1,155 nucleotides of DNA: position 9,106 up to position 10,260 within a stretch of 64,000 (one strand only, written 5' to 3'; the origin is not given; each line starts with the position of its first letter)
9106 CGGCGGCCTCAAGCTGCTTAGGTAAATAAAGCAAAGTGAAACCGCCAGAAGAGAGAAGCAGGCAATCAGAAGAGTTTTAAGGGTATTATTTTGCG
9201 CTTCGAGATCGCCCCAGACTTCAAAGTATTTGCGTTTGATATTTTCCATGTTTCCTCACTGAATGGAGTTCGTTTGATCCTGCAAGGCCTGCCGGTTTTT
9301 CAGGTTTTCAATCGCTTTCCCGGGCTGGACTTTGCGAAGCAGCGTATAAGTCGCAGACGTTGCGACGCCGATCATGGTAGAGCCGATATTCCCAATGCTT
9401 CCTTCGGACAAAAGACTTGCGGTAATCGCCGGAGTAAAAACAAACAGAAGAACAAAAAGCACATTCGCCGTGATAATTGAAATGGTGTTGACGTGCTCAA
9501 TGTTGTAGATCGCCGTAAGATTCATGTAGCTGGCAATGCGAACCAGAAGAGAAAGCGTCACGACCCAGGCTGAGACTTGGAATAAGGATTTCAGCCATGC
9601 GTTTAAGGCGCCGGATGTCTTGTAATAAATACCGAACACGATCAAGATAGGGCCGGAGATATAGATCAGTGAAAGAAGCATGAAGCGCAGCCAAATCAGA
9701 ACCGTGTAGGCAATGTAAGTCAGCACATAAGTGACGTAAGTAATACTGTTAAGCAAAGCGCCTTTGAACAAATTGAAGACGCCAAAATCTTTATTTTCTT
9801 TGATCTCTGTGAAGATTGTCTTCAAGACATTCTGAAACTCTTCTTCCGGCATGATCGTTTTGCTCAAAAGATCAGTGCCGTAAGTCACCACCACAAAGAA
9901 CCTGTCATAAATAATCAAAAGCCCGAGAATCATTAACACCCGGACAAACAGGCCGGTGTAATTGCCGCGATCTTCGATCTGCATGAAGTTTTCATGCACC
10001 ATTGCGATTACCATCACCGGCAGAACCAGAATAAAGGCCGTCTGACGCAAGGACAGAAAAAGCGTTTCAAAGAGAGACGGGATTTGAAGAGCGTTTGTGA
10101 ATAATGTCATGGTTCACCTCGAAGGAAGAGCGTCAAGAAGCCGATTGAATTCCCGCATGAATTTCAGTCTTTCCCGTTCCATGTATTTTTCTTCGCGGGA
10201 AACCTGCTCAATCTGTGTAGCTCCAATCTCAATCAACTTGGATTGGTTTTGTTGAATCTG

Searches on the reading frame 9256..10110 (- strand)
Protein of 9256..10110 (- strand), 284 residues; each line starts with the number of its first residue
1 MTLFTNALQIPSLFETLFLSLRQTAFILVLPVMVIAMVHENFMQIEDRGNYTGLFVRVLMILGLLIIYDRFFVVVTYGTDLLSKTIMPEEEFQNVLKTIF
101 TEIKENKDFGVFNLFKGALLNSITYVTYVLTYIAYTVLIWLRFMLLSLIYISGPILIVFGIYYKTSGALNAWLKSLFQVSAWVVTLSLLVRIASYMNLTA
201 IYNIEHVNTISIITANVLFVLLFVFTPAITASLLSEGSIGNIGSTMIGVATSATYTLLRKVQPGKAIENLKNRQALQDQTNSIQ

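Call 62: search_protein_families(library=pfam, proteins=[window:9256-10110:-], max_evalue=0.0001)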
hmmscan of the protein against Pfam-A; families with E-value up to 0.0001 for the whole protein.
window:9256-10110:- (284 aa): 1 family
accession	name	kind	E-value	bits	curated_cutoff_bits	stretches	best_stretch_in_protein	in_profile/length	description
PF04610.19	TrbL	-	7.7e-07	29.5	25.9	1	92-223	79-208/215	TrbL/VirB6 plasmid conjugal transfer protein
